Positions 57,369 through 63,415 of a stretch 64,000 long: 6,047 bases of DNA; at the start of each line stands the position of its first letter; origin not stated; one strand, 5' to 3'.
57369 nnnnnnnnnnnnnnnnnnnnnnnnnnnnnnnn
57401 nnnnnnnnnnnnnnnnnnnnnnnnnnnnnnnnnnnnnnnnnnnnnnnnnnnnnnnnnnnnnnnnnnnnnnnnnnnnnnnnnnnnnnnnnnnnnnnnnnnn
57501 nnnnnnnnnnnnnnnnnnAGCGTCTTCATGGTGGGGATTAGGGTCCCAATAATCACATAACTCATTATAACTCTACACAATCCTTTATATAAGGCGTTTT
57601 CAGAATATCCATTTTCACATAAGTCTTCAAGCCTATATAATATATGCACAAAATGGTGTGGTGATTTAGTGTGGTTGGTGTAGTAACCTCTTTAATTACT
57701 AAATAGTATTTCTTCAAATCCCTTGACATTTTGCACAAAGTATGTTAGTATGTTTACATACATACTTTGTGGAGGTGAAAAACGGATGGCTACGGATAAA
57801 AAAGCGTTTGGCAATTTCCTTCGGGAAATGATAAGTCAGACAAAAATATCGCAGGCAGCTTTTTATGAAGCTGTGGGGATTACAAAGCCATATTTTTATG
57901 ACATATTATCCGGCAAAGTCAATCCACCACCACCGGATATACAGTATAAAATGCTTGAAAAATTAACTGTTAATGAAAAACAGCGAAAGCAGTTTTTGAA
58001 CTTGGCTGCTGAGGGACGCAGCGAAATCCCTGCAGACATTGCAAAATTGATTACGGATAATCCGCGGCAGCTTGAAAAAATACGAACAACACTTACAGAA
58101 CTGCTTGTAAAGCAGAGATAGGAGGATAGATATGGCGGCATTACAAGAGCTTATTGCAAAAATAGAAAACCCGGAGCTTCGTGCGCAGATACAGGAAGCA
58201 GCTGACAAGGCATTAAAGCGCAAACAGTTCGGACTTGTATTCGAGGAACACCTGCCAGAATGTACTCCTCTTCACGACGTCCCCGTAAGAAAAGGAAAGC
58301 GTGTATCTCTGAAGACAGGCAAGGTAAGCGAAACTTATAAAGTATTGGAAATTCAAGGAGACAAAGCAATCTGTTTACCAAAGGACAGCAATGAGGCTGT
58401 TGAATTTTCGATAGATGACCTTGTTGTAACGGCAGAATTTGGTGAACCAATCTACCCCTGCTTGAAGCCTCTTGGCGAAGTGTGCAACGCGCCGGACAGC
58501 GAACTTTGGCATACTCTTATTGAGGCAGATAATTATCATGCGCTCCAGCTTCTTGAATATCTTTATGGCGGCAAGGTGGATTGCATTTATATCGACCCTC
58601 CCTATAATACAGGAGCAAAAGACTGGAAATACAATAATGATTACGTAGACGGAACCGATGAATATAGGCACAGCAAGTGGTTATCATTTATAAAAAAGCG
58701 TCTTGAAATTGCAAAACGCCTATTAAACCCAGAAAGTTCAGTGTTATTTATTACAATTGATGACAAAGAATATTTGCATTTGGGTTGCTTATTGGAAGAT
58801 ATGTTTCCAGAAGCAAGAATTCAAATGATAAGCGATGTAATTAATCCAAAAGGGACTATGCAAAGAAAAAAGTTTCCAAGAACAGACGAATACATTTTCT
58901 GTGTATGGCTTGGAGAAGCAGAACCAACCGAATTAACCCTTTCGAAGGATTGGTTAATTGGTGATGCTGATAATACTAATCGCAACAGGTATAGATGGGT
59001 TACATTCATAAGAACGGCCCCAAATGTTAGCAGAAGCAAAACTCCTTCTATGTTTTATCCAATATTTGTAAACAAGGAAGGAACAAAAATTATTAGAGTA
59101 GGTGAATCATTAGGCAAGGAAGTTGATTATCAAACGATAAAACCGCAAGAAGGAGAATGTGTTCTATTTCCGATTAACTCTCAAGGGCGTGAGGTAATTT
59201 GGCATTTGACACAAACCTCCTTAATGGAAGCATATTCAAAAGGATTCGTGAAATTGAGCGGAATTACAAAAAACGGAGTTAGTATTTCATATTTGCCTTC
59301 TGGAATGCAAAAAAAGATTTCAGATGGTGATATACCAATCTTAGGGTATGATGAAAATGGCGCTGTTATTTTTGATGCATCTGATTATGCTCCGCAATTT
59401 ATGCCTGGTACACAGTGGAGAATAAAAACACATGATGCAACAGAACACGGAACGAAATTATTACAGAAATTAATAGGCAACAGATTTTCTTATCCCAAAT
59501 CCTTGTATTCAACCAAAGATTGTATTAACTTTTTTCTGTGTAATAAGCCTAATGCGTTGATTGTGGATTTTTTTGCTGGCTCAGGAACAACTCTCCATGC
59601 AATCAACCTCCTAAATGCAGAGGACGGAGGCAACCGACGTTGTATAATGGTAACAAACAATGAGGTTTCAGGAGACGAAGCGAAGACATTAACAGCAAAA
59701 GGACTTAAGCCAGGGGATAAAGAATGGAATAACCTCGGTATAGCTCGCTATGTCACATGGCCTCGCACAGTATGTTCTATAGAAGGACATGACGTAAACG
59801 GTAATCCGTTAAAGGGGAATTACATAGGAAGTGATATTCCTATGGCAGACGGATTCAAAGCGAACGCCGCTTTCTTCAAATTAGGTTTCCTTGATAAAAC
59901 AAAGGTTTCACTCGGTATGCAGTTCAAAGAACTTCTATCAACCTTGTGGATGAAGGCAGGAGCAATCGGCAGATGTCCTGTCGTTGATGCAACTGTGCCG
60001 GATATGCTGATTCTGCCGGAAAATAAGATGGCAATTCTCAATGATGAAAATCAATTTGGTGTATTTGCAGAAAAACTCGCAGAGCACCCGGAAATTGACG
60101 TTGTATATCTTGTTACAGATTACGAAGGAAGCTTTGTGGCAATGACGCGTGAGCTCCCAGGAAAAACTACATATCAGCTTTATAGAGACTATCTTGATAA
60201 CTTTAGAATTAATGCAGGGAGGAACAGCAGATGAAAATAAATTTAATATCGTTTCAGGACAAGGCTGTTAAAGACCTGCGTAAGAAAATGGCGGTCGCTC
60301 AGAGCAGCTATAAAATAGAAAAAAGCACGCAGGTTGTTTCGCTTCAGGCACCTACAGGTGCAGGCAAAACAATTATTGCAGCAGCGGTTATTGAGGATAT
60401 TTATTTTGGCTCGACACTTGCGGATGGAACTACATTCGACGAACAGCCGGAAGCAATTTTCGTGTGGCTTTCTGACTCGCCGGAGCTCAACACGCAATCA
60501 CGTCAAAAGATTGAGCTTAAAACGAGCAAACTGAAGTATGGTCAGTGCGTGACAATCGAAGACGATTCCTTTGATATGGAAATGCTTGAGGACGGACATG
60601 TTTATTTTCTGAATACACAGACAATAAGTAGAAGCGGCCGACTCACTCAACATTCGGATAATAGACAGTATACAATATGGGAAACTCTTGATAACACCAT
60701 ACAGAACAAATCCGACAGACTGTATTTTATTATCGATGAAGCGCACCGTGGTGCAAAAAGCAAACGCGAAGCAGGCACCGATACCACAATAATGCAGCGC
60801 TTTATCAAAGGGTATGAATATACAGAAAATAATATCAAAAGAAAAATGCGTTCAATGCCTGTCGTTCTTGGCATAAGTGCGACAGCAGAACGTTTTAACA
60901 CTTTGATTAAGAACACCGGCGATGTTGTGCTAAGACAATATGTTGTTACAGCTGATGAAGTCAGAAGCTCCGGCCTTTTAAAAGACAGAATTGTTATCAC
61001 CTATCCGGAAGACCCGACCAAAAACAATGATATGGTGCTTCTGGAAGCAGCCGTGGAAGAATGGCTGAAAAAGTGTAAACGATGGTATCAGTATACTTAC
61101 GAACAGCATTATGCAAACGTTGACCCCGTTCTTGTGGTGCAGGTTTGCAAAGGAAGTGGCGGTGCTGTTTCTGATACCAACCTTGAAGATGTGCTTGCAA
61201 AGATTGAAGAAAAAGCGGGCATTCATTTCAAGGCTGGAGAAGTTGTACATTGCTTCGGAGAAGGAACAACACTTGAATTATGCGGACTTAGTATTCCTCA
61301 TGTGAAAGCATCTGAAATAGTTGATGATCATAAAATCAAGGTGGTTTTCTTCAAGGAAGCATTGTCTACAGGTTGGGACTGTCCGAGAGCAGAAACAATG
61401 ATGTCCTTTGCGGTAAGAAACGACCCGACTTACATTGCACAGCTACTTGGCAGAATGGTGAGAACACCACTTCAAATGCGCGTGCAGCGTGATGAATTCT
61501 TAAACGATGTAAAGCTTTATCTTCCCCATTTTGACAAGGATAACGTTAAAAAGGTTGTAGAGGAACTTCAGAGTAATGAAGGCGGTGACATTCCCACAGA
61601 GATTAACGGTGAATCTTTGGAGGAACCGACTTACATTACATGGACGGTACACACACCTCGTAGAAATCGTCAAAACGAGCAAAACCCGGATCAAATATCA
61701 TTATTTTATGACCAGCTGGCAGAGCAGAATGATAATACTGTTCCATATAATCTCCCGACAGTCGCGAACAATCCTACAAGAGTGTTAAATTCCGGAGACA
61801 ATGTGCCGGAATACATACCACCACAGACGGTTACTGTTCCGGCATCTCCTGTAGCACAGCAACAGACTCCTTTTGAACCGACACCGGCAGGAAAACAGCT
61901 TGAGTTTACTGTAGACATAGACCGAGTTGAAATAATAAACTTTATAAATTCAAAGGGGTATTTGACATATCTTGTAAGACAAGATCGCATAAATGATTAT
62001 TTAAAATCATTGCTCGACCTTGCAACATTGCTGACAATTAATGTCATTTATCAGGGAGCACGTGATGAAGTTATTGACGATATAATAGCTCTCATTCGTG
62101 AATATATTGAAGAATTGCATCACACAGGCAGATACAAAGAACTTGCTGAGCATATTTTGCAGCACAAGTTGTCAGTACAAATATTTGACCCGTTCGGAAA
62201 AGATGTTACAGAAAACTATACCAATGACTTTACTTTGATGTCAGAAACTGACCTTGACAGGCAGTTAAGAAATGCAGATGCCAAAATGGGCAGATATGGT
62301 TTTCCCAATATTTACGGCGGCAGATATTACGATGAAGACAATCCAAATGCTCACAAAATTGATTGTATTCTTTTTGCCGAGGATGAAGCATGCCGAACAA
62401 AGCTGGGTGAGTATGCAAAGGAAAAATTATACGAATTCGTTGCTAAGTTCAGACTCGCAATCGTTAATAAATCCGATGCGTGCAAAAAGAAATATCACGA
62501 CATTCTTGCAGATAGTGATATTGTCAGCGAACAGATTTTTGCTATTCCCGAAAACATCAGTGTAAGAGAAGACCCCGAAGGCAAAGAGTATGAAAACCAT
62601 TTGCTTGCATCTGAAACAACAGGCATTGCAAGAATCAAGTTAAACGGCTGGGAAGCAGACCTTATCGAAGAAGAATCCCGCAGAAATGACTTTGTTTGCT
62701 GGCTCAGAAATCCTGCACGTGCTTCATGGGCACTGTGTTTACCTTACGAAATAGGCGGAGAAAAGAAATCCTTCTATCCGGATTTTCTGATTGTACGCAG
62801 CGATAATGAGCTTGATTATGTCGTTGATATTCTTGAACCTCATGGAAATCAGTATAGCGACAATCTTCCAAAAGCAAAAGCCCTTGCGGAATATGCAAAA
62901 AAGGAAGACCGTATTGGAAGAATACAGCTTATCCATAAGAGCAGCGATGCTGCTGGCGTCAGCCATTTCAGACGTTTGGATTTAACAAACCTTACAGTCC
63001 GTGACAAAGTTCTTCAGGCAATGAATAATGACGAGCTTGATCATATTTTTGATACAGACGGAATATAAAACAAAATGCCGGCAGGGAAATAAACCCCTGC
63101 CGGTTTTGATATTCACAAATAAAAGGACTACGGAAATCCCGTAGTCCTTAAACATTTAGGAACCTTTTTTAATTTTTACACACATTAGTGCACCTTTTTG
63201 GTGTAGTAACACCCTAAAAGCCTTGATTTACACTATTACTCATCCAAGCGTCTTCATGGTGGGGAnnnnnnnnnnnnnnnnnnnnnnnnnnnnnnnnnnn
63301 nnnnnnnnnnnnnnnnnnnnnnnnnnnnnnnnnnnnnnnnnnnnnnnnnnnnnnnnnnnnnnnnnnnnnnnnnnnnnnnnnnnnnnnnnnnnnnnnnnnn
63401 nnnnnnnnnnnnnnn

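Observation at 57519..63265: Low-GC 5.7-kb island inserted in the 3' end of lysS, flanked by 19-bp direct repeats, carrying only a C-protein plus Type III R-M cassette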

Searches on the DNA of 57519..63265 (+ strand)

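Call 83: search_dna_similar(query=window:57519-63265:+, collection=plasmids, mode=distant, max_rows=10)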
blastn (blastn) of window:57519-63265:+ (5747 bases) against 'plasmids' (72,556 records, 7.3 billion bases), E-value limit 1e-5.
Records with a match: 6; places in all: 6; records where one place covers at least 80% of the query: 0.
Best place of each record, by identity: 60-80% 6.
By first word of the organism name: Paenarthrobacter 2; Haematospirillum 1; Xanthomonas 1; Deinococcus 1; Halomonas 1.
By predicted mobility (MOB-suite, as given by PLSDB): non-mobilizable 5; conjugative 1.
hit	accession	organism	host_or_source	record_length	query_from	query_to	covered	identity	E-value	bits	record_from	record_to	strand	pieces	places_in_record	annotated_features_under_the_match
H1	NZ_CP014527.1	Haematospirillum jordaniae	Homo sapiens,Blood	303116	1067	1328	5%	70.1%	1e-20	111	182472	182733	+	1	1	DNA methyltransferase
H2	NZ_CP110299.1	Xanthomonas citri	Phaseolus vulgaris,cell culture,leaf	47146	1052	1309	4%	68.8%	1e-13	89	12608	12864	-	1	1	none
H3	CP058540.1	Deinococcus sp. D7000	seawater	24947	1058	1313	4%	68.8%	1e-14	92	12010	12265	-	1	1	site-specific DNA-methyltransferase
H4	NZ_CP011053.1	Halomonas sp. KO116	Nile Delta Mediterranean Sea surface ...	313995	1052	1310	5%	67.3%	8e-11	80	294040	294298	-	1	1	none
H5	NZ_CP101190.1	Paenarthrobacter ureafaciens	mixed culture,soil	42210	1067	1173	2%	74.8%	1e-8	73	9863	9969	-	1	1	DNA methyltransferase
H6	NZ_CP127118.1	Paenarthrobacter sp. R1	cell culture,sediment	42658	1067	1173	2%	74.8%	1e-8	73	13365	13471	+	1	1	DNA methyltransferase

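Call 84: search_dna_similar(query=window:57519-63265:+, collection=phages, mode=distant, max_rows=10)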
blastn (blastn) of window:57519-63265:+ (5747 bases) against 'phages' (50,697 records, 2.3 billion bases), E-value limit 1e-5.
Records with a match: 3; places in all: 4; records where one place covers at least 80% of the query: 0.
Best place of each record, by identity: 60-80% 3.
By first word of the organism name: Bacteriophage 1; phage 1; Anaerosphaera 1.
By host as written in the record: - 2; Anaerosphaera 1.
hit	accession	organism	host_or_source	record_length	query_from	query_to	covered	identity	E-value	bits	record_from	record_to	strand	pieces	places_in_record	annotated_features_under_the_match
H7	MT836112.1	Bacteriophage sp.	human fecal samples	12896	918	4104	30%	69.1%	6e-63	669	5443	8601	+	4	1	record has no annotation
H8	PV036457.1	phage IMGVR 15682261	human feces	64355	920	1197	5%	73.4%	2e-38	168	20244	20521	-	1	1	methyltransferase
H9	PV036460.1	Anaerosphaera phage IMGVR 8818211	Anaerosphaera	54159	968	1077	2%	79.1%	3e-16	96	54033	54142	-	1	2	similar to hypothetical protein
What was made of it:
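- Tried and rejected: Plasmid and phage collections (calls 83, 84): only methyltransferase-motif similarity.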
